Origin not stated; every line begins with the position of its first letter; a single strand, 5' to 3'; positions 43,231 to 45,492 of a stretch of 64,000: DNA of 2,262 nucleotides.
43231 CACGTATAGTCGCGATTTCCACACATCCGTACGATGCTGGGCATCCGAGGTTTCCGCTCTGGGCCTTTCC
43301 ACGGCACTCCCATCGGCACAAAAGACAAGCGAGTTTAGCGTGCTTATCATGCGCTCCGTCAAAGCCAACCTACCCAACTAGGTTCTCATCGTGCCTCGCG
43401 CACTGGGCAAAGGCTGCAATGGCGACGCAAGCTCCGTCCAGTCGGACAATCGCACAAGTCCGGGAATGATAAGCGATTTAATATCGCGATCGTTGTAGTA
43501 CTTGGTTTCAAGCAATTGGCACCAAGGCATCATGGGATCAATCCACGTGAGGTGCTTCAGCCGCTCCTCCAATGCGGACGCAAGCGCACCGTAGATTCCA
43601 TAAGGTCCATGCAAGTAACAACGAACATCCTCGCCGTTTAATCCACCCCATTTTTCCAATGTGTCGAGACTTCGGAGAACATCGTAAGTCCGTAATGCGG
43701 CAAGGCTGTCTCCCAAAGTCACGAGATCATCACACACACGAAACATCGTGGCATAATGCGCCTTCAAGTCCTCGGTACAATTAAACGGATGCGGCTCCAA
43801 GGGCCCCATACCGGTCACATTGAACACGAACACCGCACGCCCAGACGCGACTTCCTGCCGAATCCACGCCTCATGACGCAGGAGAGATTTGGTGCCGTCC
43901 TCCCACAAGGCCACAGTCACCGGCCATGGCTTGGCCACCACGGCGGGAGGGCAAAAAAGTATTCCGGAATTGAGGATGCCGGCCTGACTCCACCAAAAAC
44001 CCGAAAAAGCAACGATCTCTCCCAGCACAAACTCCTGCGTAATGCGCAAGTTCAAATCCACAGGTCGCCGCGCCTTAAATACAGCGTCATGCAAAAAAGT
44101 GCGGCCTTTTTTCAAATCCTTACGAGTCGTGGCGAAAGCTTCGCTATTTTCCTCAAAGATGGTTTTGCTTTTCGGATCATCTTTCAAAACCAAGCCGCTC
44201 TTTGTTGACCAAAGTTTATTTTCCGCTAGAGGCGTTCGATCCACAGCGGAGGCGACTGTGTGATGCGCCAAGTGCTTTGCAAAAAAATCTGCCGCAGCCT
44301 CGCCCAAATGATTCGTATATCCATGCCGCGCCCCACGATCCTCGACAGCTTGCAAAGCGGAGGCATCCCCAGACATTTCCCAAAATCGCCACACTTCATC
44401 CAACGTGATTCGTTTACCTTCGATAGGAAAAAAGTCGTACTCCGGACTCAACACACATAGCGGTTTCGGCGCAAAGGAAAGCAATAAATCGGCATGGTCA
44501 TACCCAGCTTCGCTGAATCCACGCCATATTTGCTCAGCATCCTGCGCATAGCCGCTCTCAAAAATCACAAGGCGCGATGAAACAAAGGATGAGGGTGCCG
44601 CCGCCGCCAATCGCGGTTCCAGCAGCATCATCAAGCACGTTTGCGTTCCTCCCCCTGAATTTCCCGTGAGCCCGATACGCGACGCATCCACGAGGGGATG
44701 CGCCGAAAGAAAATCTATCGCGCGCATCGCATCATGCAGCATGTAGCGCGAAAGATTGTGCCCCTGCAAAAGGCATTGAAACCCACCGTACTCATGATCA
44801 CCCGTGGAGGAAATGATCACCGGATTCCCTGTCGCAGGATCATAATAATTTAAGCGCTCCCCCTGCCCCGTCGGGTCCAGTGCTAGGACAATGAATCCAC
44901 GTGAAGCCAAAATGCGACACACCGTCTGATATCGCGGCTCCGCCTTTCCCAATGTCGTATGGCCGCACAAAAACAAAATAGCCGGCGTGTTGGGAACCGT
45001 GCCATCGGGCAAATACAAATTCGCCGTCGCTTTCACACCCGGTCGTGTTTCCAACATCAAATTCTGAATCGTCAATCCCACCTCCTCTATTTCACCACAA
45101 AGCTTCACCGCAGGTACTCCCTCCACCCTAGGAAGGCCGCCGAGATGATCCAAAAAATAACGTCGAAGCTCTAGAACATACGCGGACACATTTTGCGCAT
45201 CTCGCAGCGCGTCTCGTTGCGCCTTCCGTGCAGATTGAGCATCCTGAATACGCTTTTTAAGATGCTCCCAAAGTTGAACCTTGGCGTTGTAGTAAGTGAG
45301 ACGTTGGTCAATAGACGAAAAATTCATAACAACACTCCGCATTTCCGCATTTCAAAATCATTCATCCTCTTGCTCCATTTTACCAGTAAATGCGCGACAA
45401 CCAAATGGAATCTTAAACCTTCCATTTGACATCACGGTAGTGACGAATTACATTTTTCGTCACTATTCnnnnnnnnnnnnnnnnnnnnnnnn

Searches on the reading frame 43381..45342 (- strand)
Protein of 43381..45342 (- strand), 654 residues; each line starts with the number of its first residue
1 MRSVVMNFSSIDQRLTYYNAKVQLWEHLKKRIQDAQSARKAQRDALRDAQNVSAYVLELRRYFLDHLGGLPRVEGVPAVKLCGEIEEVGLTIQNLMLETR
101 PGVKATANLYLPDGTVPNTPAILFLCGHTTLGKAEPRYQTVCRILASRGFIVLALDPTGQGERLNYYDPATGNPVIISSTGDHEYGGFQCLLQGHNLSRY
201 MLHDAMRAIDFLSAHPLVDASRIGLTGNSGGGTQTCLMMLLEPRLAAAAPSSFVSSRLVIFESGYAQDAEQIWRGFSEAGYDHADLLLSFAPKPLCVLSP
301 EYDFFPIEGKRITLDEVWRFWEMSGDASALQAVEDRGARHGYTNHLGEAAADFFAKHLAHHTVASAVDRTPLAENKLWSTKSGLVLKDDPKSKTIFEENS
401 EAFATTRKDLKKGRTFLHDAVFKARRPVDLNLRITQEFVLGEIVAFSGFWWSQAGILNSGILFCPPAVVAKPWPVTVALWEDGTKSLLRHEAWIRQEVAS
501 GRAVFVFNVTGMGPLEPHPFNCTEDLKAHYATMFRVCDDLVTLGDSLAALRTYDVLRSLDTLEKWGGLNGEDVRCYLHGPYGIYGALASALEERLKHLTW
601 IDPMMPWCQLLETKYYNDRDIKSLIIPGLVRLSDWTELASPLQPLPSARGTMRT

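Call 9: search_protein_families(library=pfam, proteins=[window:43381-45342:-], max_evalue=0.001)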
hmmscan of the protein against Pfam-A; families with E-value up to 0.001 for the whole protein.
window:43381-45342:- (654 aa): 3 families
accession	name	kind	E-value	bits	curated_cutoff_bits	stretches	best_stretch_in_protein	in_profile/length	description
PF05448.18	AXE1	-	7.1e-07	28.7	21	1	95-250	59-205/321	Acetyl xylan esterase (AXE1)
PF00326.27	Peptidase_S9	-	1.1e-06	28.8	22.6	1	196-247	39-90/213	Prolyl oligopeptidase family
PF02129.25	Peptidase_S15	-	0.00045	20.4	23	0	102-265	2-142/262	X-Pro dipeptidyl-peptidase (S15 family)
